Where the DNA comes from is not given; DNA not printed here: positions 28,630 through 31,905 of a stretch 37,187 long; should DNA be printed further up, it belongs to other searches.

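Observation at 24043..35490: Five-gene coupled operon (SNF2 ATPase, DUF262/DUF1524 nuclease, long beta-class MTase, Res-like helicase-nuclease, unknown protein): candidate undescribed composite defence system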

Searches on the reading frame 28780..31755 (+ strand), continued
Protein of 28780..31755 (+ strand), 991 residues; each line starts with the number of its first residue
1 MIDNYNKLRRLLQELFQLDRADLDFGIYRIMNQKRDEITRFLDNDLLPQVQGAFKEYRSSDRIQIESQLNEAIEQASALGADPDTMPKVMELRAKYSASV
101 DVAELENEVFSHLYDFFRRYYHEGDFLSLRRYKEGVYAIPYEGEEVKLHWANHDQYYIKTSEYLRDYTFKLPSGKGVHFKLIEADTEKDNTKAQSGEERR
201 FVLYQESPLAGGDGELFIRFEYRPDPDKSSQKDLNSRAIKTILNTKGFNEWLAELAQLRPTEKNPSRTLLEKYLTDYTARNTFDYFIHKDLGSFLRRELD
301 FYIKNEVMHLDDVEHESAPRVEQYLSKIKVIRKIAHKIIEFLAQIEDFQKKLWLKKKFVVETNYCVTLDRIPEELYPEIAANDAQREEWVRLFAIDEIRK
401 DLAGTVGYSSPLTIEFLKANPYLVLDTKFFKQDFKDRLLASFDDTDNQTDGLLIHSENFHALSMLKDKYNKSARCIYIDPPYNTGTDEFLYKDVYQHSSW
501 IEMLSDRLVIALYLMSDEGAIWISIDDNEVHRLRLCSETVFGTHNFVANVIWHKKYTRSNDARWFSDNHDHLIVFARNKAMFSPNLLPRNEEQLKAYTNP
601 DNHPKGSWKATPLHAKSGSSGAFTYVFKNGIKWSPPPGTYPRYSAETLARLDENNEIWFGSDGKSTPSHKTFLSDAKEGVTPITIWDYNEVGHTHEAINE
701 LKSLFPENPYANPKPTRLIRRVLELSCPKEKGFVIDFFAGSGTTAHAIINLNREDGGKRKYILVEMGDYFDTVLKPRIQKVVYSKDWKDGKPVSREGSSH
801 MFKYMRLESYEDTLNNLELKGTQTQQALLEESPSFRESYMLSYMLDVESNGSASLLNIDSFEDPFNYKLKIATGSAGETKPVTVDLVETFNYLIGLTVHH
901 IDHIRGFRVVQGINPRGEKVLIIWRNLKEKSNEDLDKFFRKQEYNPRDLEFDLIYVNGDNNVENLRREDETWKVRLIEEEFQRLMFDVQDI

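Call 59: fold_search(model_id=the predicted structure, library=pdb)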
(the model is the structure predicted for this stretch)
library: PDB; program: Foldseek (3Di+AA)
matches with E <= 10: 990; with E <= 0.001: 67
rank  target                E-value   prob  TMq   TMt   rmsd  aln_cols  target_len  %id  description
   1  4zcf_B                5.6e-23  1.00  0.24  0.37  20.4       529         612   23  Structural basis of asymmetric DNA methylation and ATP-triggered long-range diffusion by EcoP15I (released 2015-07-29)
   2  4zcf_A                7.3e-23  1.00  0.30  0.47  23.6       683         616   19  Structural basis of asymmetric DNA methylation and ATP-triggered long-range diffusion by EcoP15I (released 2015-07-29)
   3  6k0w_A                3.0e-22  1.00  0.21  0.38  13.9       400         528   28  DNA methyltransferase in complex with sinefungin (released 2019-12-11)
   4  6k0w_B                6.6e-19  1.00  0.20  0.37  13.2       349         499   26  DNA methyltransferase in complex with sinefungin (released 2019-12-11)
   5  7dsu_A                2.6e-16  1.00  0.24  0.54  23.8       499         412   19  Structure of Mod subunit of the Type III restriction-modification enzyme Mbo45V (released 2022-01-05)
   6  6k0w_D                1.0e-15  1.00  0.21  0.47   5.6       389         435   22  DNA methyltransferase in complex with sinefungin (released 2019-12-11)
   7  6k0w_C                4.5e-15  1.00  0.20  0.44   8.0       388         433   22  DNA methyltransferase in complex with sinefungin (released 2019-12-11)
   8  7dsu_B                1.6e-14  1.00  0.25  0.56  10.0       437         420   20  Structure of Mod subunit of the Type III restriction-modification enzyme Mbo45V (released 2022-01-05)
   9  6pbd_B                2.5e-11  1.00  0.18  0.50  11.2       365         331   17  DNA N6-Adenine Methyltransferase CcrM In Complex with Double-Stranded DNA Oligonucleotide Containing Its Recognition S (released 2019-10-23)
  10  1nw8                  2.9e-11  1.00  0.20  0.64   8.2       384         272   16  Structure of L72P mutant beta class N6-adenine DNA methyltransferase RsrI (released 2003-07-29)
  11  9c3s_D                5.3e-11  1.00  0.20  0.74   5.2       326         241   17  Crystal structure of DNA N6-Adenine Methyltransferase M.BceJIV from Burkholderia cenocepacia in complex with duplex DN (released 2024-09-11)
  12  8urk_D                6.6e-11  1.00  0.21  0.75   5.2       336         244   17  Crystal structure of DNA N6-Adenine Methyltransferase M.BceJIV from Burkholderia cenocepacia in complex with duplex DN (released 2024-09-11)
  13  9c3u_A                7.8e-11  1.00  0.20  0.72   5.9       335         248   19  Crystal structure of DNA N6-Adenine Methyltransferase M.BceJIV from Burkholderia cenocepacia in complex with duplex DN (released 2024-09-11)
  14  8urk_A                8.2e-11  1.00  0.22  0.77   4.8       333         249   17  Crystal structure of DNA N6-Adenine Methyltransferase M.BceJIV from Burkholderia cenocepacia in complex with duplex DN (released 2024-09-11)
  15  1eg2                  1.2e-10  1.00  0.20  0.65   7.8       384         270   16  CRYSTAL STRUCTURE OF RHODOBACTER SPHEROIDES (N6 ADENOSINE) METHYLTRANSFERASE (M.RSRI) (released 2000-10-18)
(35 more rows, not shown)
